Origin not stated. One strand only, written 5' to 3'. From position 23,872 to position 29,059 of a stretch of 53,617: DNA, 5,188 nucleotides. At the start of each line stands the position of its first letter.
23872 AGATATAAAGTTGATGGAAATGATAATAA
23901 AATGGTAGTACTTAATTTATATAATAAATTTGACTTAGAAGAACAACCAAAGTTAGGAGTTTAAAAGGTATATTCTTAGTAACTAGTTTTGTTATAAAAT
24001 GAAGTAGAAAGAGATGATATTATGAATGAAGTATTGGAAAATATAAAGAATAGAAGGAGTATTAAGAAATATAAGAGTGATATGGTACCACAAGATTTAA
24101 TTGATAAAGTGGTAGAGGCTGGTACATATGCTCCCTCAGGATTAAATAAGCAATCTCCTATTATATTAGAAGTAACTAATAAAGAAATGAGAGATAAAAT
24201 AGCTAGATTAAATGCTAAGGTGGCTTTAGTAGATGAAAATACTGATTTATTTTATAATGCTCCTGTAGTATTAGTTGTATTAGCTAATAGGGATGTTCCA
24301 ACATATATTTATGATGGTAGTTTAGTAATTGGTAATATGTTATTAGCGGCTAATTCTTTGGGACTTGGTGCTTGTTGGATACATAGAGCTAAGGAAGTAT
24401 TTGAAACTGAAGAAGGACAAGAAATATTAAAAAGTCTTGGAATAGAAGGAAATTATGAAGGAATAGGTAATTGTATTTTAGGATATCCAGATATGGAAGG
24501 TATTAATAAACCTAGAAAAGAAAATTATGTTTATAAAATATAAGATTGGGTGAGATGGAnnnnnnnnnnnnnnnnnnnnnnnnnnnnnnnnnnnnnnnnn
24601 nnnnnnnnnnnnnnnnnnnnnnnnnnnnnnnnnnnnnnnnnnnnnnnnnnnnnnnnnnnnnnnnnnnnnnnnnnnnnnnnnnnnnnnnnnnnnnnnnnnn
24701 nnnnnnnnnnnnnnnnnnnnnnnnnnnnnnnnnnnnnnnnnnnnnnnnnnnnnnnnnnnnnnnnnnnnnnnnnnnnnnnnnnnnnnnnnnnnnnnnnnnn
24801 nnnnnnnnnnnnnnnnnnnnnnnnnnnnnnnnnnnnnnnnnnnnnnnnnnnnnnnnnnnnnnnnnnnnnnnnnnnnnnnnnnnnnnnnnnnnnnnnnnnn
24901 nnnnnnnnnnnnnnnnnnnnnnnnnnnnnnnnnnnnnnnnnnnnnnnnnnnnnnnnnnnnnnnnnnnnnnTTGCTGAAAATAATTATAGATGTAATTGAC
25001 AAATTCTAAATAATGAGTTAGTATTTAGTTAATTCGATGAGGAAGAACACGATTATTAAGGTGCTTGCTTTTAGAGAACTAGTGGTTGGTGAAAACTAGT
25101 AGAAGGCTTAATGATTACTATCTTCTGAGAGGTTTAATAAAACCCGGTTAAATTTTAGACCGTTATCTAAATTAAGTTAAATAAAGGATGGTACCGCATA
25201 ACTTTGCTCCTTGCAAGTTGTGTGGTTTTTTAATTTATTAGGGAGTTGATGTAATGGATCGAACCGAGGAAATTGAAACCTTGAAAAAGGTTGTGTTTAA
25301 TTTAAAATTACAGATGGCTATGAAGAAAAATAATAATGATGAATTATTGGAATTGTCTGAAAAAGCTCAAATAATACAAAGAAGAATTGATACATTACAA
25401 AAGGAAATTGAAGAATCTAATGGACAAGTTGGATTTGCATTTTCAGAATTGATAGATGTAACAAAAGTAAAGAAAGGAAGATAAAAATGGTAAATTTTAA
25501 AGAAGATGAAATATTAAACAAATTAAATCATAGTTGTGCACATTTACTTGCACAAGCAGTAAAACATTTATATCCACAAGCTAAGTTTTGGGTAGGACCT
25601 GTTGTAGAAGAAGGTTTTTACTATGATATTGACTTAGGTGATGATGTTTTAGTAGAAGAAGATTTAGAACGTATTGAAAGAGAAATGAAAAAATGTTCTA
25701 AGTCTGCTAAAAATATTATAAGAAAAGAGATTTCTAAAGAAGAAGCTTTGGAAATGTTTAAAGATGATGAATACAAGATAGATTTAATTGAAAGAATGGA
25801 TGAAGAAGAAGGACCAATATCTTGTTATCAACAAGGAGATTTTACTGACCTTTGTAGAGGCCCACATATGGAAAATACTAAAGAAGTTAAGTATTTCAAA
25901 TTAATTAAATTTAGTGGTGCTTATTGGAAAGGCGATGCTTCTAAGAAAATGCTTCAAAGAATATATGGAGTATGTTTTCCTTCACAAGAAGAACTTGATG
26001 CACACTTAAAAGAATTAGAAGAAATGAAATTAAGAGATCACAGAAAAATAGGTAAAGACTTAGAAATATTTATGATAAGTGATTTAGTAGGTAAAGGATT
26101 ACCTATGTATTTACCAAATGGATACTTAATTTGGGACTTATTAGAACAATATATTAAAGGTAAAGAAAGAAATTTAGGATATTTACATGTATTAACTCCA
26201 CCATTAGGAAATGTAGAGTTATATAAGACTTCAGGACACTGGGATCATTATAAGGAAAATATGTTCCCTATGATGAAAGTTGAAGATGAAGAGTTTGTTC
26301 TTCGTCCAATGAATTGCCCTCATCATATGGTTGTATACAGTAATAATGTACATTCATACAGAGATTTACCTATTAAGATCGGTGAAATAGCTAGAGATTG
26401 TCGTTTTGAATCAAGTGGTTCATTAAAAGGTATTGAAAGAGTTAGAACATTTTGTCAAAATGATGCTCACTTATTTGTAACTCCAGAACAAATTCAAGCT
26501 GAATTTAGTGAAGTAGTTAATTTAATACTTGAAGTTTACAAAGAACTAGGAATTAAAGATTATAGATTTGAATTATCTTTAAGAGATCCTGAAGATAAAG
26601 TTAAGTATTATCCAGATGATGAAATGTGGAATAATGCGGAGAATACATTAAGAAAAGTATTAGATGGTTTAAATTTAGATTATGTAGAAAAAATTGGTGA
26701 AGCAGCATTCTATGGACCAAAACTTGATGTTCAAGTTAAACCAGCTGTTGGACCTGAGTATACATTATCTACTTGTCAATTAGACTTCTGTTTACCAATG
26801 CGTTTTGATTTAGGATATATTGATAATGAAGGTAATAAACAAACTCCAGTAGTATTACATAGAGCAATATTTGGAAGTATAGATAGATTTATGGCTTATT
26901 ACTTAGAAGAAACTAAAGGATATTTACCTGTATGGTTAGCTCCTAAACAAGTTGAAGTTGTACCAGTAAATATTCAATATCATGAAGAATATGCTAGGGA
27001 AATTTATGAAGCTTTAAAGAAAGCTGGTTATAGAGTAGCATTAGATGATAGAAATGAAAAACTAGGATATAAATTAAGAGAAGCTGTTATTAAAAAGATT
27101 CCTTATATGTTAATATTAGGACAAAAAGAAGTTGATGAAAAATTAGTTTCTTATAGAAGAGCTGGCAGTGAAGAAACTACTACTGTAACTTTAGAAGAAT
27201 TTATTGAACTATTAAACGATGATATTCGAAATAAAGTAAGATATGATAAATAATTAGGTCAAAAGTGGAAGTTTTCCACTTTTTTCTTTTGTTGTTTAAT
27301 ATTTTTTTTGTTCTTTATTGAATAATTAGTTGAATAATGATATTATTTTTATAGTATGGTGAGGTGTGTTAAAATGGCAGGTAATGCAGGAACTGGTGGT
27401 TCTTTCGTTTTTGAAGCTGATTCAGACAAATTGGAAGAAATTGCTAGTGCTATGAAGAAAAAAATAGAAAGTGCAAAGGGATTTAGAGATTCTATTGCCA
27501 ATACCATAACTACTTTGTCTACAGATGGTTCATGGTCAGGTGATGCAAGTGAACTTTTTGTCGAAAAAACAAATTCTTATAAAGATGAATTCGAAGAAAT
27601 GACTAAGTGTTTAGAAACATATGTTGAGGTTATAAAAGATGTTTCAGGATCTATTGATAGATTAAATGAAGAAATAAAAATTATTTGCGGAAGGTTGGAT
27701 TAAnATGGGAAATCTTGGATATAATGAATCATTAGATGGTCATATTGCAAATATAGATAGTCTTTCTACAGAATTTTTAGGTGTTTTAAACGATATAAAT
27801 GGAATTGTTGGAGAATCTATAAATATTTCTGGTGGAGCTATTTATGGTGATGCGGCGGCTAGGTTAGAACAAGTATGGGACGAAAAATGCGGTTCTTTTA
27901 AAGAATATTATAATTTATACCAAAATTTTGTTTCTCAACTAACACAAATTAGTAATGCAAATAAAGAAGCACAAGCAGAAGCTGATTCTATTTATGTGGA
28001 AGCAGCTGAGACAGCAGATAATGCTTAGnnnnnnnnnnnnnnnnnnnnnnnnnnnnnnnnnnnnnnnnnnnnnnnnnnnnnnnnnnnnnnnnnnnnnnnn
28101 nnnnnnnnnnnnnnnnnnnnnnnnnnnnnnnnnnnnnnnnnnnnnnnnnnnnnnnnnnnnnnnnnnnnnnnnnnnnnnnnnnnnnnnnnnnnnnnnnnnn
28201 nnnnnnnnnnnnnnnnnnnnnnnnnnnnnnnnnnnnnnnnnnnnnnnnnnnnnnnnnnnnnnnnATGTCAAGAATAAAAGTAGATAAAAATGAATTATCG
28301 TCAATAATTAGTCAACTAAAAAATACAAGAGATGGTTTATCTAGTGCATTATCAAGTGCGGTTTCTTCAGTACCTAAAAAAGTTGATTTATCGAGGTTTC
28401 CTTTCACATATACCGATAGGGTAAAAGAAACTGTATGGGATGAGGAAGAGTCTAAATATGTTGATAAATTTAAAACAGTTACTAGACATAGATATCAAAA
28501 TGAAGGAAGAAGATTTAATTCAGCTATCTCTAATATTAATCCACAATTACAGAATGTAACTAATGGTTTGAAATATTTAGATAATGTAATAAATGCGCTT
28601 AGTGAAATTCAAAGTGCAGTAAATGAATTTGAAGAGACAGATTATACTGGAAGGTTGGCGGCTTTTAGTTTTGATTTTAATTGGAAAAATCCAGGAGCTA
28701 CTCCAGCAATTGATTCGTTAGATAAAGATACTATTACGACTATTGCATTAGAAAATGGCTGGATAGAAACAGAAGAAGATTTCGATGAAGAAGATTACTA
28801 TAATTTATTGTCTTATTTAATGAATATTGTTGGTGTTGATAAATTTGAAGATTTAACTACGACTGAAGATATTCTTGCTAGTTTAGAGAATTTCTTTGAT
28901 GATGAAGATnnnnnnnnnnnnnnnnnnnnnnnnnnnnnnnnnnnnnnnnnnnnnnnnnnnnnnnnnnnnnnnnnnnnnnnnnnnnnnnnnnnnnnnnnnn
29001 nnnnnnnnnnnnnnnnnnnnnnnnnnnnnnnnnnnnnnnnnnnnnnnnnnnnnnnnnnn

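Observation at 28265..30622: Possible T7SS-exported, membrane-tethered stalk protein or EsaA substitute directly upstream of essC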

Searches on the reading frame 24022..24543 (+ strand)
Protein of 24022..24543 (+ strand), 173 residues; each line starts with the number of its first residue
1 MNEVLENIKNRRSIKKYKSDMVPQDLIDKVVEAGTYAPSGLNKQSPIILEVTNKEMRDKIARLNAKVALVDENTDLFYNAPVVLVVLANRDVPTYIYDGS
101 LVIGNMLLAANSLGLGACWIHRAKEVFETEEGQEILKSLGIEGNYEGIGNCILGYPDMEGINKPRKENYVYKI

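Call 8: search_protein_families(library=pfam, proteins=[window:24022-24543:+], max_evalue=0.01)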
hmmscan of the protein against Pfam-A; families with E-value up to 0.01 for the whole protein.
window:24022-24543:+ (173 aa): 2 families
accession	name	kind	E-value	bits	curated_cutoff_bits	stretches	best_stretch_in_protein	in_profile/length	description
PF00881.29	Nitroreductase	-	2.4e-21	77.1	23.5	1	8-154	1-166/167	Nitroreductase family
PF14512.11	TM1586_NiRdase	-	3.4e-06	27.3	27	1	4-134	2-123/215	Putative TM nitroreductase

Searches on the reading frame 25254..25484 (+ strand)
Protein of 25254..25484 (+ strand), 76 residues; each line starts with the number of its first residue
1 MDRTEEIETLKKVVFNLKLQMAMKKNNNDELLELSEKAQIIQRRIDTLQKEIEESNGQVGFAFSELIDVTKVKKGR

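Call 3: search_protein_families(library=pfam, proteins=[window:25254-25484:+], max_evalue=0.01)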
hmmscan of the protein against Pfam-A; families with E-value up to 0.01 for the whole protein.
window:25254-25484:+ (76 aa): 1 family
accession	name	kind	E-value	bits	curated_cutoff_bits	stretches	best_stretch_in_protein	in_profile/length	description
PF15070.11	GOLGA2L5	-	0.0054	16.1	29.2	1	5-59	50-104/520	Putative golgin subfamily A member 2-like protein 5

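Call 4: search_protein_families(library=ncbifam, proteins=[window:25254-25484:+], max_evalue=0.01)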
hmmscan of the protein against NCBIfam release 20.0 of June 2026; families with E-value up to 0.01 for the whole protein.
window:25254-25484:+ (76 aa): 0 families

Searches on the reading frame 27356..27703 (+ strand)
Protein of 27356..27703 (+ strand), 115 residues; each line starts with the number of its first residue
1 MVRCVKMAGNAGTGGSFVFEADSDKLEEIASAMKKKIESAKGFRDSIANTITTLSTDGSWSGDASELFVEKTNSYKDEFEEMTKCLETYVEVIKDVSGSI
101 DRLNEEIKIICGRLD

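Call 3: search_protein_families(library=pfam, proteins=[window:27356-27703:+], max_evalue=0.01)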
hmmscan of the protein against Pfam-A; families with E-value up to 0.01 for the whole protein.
window:27356-27703:+ (115 aa): 1 family
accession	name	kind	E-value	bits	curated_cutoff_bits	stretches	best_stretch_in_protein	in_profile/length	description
PF06013.18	WXG100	-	2.5e-06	28.1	27.3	1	20-95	3-76/86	Proteins of 100 residues with WXG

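Call 4: search_protein_families(library=ncbifam, proteins=[window:27356-27703:+], max_evalue=0.01)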
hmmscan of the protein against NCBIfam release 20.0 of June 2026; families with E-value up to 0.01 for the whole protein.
window:27356-27703:+ (115 aa): 2 families
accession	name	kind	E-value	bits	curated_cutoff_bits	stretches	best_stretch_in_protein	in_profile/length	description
TIGR03930.1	WXG100_ESAT6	subfamily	4.7e-09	36.3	44.85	1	19-106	2-87/90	WXG100 family type VII secretion target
NF035934.1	ESAT6_2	subfamily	0.00013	22.1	100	1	27-107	11-89/96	pore-forming ESAT-6 family protein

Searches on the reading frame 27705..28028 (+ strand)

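Call 3: search_protein_families(library=pfam, proteins=[window:27705-28028:+], max_evalue=0.01)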
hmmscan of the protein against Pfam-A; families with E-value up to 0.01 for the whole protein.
window:27705-28028:+ (107 aa): 0 families

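Call 4: search_protein_families(library=ncbifam, proteins=[window:27705-28028:+], max_evalue=0.01)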
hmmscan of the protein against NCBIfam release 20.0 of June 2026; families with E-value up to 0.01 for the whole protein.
window:27705-28028:+ (107 aa): 1 family
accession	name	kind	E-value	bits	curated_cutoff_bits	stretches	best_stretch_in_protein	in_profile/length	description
TIGR03930.1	WXG100_ESAT6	subfamily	0.00092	19.4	44.85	1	8-93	7-88/90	WXG100 family type VII secretion target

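Call 35: search_protein_families(library=pfam, proteins=[window:27705-28028:+], max_evalue=5)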
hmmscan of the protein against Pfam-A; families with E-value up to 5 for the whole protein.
window:27705-28028:+ (107 aa): 0 families

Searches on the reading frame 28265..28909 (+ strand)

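Call 35: search_protein_families(library=pfam, proteins=[window:28265-28909:+], max_evalue=5)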
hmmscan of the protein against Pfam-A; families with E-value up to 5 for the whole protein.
window:28265-28909:+ (215 aa): 11 families
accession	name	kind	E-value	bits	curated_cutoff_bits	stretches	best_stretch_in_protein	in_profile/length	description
PF11260.13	Spidroin_MaSp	-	0.0053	17.5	25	1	83-119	32-68/85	Major ampullate spidroin 1 and 2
PF23203.1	KIF21A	-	0.0084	16.3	28.5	1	73-127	56-107/161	KIF21A-like domain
PF16888.10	YwqH-like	-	0.0094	16.7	33.7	1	3-113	14-115/123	YwqH-like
PF17279.8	DUF5344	-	0.0099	16.8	27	1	83-127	40-82/87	Family of unknown function (DUF5344)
PF01601.21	CoV_S2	-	0.017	14.2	40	1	83-121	214-242/521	Coronavirus spike glycoprotein S2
PF22913.1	NBAS_11th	-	0.03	14.7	27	1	173-214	61-104/125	NBAS subunit of NRZ tethering complex, C-terminal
PF11083.13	Relaxase_C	-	0.041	14.5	30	1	78-126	19-67/125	C-terminal helical hairpin domain from relaxase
PF06013.18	WXG100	-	0.087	13.5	27.3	0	4-35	2-33/86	Proteins of 100 residues with WXG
PF20438.3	SpoIVA_middle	-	0.13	12.8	25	1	149-188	52-91/179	Stage IV sporulation protein A, middle domain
PF08653.15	DASH_Dam1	-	0.22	11.8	26.6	1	91-124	1-34/56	DASH complex subunit Dam1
PF04513.17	Baculo_PEP_C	-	0.54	10.8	38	1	82-122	81-118/140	Baculovirus polyhedron envelope protein, PEP, C terminus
